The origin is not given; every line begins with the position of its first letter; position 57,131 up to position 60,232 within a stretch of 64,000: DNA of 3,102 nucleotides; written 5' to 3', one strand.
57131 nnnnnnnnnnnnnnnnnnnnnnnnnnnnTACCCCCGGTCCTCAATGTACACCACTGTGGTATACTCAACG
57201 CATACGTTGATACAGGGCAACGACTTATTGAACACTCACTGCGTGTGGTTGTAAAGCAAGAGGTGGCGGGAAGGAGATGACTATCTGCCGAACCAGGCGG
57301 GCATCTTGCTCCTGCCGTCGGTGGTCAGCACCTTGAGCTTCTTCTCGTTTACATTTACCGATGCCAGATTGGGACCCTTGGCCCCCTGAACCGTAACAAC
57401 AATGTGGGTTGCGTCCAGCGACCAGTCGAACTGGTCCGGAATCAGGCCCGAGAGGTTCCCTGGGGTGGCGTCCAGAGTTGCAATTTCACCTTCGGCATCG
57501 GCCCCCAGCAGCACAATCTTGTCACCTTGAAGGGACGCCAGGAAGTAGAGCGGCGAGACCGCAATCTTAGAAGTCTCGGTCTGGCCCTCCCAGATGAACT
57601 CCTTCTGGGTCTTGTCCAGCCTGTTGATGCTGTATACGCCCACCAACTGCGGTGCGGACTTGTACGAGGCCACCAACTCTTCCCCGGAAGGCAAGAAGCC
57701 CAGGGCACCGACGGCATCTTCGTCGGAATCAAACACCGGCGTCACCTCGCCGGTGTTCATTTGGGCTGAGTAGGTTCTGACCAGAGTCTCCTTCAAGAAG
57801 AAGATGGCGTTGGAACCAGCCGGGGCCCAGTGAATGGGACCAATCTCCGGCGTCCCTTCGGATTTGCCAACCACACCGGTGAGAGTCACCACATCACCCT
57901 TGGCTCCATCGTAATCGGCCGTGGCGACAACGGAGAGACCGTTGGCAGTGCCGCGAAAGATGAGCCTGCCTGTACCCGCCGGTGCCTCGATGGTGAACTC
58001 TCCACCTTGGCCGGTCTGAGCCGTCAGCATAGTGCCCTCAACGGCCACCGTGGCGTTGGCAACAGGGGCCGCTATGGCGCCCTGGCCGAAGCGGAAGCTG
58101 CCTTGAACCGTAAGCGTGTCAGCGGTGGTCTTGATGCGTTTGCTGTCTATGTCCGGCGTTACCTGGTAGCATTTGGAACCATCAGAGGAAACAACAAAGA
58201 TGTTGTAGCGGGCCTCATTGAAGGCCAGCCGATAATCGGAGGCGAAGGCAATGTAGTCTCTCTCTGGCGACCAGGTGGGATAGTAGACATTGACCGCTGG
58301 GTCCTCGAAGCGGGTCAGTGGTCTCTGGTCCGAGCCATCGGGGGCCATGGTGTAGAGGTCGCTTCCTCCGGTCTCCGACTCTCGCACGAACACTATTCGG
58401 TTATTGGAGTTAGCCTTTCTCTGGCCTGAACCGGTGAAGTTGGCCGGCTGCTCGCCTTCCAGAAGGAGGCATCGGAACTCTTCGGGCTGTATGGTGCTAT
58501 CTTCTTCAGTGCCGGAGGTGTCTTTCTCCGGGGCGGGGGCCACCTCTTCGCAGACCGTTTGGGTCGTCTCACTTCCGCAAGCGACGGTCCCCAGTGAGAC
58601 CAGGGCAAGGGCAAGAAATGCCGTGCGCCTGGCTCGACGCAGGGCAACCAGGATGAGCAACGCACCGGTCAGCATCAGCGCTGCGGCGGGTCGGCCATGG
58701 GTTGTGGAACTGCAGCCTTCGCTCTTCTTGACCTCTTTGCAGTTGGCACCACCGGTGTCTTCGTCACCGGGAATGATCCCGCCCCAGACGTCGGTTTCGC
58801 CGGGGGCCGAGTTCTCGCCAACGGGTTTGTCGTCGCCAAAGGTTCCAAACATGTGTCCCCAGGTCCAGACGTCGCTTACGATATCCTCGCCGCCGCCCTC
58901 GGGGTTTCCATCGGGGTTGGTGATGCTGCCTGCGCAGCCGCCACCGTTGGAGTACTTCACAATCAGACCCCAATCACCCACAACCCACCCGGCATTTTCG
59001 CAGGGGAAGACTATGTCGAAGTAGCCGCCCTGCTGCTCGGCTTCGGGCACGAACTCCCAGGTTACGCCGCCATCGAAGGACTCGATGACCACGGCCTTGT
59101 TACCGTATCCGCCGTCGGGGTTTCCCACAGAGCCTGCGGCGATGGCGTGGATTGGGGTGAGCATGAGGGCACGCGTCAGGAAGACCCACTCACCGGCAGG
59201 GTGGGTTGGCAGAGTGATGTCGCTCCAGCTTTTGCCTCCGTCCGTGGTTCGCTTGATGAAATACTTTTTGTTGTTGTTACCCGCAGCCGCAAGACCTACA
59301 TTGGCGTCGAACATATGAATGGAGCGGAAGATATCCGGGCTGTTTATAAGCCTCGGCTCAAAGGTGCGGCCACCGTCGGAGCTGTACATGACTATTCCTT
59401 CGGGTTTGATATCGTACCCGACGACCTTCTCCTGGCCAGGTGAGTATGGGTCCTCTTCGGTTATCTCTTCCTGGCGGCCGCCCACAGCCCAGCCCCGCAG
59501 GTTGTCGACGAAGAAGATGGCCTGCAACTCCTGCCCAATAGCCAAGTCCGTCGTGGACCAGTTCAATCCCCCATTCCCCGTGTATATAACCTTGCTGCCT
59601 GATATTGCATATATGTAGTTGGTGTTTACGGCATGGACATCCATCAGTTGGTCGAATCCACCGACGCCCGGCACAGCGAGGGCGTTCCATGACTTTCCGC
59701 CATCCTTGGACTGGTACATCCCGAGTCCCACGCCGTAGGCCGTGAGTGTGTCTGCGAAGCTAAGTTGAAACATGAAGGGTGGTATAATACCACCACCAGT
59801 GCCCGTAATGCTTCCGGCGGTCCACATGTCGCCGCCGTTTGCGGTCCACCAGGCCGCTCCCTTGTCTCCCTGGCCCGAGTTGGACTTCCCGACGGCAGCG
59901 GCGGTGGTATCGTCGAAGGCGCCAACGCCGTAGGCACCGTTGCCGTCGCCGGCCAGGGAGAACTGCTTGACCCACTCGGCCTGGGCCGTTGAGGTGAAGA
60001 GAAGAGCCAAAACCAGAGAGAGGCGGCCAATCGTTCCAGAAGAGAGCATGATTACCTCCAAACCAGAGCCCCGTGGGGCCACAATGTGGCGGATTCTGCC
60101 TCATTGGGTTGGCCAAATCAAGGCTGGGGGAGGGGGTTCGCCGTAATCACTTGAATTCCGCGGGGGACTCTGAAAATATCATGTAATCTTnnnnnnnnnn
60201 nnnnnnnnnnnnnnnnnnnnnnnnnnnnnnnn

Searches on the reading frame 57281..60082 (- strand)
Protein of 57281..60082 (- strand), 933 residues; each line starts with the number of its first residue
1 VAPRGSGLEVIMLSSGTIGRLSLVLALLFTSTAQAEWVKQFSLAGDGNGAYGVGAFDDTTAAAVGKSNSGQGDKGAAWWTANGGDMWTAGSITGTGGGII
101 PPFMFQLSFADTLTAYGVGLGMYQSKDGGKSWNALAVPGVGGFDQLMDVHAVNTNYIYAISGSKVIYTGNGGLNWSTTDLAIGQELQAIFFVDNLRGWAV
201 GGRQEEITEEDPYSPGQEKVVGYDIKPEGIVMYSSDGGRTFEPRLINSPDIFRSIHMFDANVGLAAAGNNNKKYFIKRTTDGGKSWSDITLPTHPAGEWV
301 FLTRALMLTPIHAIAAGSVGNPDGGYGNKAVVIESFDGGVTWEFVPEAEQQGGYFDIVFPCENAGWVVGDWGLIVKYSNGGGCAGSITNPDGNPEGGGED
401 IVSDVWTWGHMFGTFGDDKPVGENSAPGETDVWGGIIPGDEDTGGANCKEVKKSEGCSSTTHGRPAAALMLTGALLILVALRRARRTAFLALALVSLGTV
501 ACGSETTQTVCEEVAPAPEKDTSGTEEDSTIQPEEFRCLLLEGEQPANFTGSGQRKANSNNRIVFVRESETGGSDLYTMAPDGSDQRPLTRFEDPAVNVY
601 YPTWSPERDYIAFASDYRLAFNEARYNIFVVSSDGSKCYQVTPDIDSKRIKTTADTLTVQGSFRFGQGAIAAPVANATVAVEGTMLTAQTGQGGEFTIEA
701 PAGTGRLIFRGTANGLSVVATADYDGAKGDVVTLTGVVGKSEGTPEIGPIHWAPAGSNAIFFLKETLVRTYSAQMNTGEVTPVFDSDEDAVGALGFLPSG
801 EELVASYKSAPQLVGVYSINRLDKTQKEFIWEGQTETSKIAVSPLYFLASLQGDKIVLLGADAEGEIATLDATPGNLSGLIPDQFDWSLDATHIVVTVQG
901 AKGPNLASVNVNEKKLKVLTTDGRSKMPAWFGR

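Call 8: search_protein_families(library=pfam, proteins=[window:57281-60082:-])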
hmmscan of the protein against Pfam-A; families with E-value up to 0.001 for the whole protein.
window:57281-60082:- (933 aa): 3 families
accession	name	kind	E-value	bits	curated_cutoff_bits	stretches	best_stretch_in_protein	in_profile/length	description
PF14870.12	PSII_BNR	-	4.7e-09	36.3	27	0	327-380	35-90/303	Photosynthesis system II assembly factor YCF48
PF15902.12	Sortilin-Vps10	-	1.3e-08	34.5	33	0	122-182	3-64/446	Sortilin, neurotensin receptor 3,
PF02012.26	BNR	-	0.00012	22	27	0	335-343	3-11/12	BNR/Asp-box repeat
